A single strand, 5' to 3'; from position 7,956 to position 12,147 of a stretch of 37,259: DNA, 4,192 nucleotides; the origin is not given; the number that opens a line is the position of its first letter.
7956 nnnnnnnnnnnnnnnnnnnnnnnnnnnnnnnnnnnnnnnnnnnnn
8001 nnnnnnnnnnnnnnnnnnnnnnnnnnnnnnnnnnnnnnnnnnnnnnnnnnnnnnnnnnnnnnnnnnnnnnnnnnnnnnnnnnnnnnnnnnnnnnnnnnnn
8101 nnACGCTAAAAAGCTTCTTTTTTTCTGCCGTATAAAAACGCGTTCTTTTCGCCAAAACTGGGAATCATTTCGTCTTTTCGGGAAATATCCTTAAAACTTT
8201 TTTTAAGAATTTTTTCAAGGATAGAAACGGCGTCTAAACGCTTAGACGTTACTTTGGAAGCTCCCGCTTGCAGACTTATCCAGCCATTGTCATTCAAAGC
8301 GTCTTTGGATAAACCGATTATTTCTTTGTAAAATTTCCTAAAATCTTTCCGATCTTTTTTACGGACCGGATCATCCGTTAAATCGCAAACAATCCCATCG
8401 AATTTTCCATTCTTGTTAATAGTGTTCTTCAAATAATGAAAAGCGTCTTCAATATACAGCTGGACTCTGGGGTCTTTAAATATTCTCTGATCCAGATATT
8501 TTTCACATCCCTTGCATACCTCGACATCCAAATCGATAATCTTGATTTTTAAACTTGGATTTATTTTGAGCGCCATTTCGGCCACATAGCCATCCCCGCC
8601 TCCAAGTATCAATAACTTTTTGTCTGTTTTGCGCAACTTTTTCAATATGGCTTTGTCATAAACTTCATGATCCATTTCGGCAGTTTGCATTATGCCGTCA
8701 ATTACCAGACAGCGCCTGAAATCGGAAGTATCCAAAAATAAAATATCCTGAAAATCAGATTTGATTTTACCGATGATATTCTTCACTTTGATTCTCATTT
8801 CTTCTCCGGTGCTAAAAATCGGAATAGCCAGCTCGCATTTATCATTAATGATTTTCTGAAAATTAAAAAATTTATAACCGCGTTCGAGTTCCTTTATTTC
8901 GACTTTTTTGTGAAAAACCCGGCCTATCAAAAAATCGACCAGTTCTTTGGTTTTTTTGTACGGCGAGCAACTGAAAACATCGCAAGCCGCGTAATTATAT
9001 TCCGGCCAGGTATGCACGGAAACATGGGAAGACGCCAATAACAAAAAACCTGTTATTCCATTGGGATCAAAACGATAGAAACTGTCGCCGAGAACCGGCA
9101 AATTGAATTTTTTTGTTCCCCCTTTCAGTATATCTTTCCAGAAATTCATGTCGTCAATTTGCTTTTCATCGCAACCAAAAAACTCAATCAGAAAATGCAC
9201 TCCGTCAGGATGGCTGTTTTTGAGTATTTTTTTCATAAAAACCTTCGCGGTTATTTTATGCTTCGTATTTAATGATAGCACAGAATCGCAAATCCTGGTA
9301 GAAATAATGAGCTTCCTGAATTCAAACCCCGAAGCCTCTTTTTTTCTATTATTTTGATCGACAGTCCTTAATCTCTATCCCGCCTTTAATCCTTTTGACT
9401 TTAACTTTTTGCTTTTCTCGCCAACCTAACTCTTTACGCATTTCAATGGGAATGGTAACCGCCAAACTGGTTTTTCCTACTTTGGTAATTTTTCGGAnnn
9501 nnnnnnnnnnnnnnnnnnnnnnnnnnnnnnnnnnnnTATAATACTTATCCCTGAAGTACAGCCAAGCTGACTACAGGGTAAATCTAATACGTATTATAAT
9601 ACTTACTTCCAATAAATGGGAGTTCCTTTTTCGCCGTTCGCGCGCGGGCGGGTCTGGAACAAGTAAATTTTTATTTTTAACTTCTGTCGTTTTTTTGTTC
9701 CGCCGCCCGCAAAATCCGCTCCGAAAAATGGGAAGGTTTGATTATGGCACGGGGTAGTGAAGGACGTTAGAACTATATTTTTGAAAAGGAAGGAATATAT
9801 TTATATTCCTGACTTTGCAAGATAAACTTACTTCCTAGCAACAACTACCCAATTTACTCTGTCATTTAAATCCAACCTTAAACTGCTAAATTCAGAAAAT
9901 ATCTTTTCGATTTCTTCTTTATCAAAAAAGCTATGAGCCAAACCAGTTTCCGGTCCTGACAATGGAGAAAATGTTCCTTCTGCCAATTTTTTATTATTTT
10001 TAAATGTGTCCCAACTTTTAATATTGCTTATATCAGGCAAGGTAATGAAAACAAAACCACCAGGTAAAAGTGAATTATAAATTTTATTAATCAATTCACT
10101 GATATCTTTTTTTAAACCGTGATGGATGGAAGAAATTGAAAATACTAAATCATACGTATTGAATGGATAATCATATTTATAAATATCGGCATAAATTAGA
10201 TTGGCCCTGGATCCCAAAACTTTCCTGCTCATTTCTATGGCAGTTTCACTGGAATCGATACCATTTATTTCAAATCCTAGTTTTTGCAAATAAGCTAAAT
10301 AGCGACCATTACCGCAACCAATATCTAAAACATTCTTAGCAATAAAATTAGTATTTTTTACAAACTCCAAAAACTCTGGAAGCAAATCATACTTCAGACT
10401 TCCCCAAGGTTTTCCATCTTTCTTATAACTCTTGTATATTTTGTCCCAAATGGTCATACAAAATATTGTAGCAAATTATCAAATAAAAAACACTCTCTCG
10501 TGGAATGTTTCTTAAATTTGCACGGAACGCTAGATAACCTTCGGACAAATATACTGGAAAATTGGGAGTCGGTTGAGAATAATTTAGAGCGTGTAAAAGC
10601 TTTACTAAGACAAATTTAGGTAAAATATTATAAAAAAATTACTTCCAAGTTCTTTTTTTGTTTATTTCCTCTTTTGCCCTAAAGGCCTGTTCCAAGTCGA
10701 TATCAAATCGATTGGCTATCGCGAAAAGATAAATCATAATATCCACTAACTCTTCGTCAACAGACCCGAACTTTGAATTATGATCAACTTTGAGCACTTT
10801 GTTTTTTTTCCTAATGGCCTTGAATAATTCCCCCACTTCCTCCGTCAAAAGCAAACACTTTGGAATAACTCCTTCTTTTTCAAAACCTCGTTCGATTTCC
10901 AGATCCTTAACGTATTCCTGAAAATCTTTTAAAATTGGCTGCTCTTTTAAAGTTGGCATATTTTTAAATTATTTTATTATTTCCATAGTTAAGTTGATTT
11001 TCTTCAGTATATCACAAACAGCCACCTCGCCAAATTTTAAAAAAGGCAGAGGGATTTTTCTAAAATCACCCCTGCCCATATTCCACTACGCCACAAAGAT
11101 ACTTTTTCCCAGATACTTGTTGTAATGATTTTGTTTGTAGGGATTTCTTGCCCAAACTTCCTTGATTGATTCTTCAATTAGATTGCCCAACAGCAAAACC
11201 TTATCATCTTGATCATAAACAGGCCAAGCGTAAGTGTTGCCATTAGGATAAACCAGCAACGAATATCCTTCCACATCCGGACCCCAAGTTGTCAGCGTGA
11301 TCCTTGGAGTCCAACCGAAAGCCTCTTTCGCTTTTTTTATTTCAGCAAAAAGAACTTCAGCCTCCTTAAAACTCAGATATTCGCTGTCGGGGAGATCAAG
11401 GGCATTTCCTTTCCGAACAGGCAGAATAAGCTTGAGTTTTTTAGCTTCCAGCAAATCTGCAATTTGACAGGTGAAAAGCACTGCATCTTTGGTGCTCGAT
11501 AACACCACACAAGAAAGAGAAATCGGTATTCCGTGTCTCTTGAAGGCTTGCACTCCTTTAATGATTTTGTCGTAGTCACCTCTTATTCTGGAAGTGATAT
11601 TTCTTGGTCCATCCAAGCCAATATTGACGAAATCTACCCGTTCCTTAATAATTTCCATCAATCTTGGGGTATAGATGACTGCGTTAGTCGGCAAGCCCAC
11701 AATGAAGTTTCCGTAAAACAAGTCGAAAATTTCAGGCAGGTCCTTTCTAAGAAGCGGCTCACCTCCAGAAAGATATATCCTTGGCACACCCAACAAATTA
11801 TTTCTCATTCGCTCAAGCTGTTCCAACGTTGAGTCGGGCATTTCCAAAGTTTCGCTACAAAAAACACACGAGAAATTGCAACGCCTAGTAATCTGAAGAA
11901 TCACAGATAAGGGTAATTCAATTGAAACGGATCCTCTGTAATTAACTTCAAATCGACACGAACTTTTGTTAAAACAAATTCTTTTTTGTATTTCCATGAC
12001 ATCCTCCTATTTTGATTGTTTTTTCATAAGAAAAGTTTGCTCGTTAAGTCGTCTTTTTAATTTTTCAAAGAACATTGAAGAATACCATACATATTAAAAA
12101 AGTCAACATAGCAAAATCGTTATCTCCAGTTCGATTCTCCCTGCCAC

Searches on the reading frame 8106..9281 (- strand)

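Call 11: search_protein_families(library=pfam, proteins=[window:8106-9281:-], max_evalue=0.001)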
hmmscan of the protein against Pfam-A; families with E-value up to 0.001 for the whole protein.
window:8106-9281:- (391 aa): 4 families
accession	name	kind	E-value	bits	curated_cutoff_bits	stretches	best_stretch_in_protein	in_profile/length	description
PF02675.21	AdoMet_dc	-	2.5e-29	102.2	25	1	29-135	1-107/107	S-adenosylmethionine decarboxylase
PF01564.23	Spermine_synth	-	2.5e-24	86.3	22.9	1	217-382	16-172/186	Spermine/spermidine synthase domain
PF17284.7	Spermine_synt_N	-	4.8e-07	30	22.1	1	159-202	10-53/53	Spermidine synthase tetramerisation domain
PF05175.20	MTS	-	7.2e-06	26.2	23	1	211-356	22-151/170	Methyltransferase small domain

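Call 59: search_protein_families(library=ncbifam, proteins=[window:8106-9281:-], max_evalue=0.00001)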
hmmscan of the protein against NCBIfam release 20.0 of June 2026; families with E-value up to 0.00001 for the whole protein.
window:8106-9281:- (391 aa): 5 families
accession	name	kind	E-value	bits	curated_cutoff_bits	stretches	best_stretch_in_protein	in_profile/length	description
NF002010.0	PRK00811.1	equivalog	7.8e-33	113.9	260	1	161-382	17-234/287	polyamine aminopropyltransferase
TIGR00417.1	speE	equivalog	2e-31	109.2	249.55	1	159-377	9-221/271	spermidine synthase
TIGR03330.1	SAM_DCase_Bsu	equivalog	2.8e-29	101.7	75.65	1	27-135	4-112/112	adenosylmethionine decarboxylase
NF002956.0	PRK03612.1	equivalog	2.3e-22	79.1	472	1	167-378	241-453/522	polyamine aminopropyltransferase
NF002435.0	PRK01581.1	equivalog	8.6e-16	58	537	1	172-384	102-310/374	polyamine aminopropyltransferase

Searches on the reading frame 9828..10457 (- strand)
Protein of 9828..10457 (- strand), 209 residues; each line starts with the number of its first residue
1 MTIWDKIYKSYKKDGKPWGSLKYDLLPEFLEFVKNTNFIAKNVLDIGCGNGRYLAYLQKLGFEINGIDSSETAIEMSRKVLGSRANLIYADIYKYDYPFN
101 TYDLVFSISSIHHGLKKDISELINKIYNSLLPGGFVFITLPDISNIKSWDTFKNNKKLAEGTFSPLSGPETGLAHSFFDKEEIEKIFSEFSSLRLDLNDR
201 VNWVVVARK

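Call 11: search_protein_families(library=pfam, proteins=[window:9828-10457:-], max_evalue=0.001)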
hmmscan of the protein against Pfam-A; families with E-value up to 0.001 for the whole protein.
window:9828-10457:- (209 aa): 11 families
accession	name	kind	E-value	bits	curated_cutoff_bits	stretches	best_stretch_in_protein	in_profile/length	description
PF13649.12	Methyltransf_25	-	1.1e-17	64.9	27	1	43-134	1-97/97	Methyltransferase domain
PF08241.18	Methyltransf_11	-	1.1e-16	61.6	21.2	1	44-138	1-95/95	Methyltransferase domain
PF13489.12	Methyltransf_23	-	1.1e-14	55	27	1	31-189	14-156/164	Methyltransferase domain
PF08242.18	Methyltransf_12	-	3.6e-13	50.5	30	1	44-135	1-97/98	Methyltransferase domain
PF13847.12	Methyltransf_31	-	5.8e-12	45.9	27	1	41-157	5-130/145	Methyltransferase domain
PF03848.20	TehB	-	6.1e-10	39.3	20.4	1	21-138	11-132/193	Tellurite resistance protein TehB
PF05175.20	MTS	-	6.2e-06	26.4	23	1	34-139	28-139/170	Methyltransferase small domain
PF02353.26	CMAS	-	4.3e-05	23.4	27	1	41-138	64-164/273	Mycolic acid cyclopropane synthetase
PF03291.22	mRNA_G-N7_MeTrfase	-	0.00025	20.7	26.6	0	21-93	44-127/315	mRNA (guanine-N(7))-methyltransferase domain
PF08003.17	Methyltransf_9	-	0.00053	19.5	23.8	1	40-136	116-215/315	Protein of unknown function (DUF1698)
PF07021.18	MetW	-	0.0007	19.7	21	1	41-76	15-51/193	Methionine biosynthesis protein MetW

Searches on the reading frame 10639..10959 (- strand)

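Call 11: search_protein_families(library=pfam, proteins=[window:10639-10959:-], max_evalue=0.001)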
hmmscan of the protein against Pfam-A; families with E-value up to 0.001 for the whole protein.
window:10639-10959:- (106 aa): 2 families
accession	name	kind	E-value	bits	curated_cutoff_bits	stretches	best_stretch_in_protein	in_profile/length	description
PF03819.22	MazG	-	1.5e-06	28.8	22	1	37-95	9-61/74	MazG nucleotide pyrophosphohydrolase domain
PF12643.12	MazG-like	-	7.1e-05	23.4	27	1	50-101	17-67/85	MazG-like family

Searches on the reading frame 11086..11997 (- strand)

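Call 11: search_protein_families(library=pfam, proteins=[window:11086-11997:-], max_evalue=0.001)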
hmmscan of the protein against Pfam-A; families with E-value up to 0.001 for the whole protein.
window:11086-11997:- (303 aa): 1 family
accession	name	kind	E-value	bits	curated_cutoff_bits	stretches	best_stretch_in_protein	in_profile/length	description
PF04055.27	Radical_SAM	-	7.2e-19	69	29.5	1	35-166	2-151/166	Radical SAM superfamily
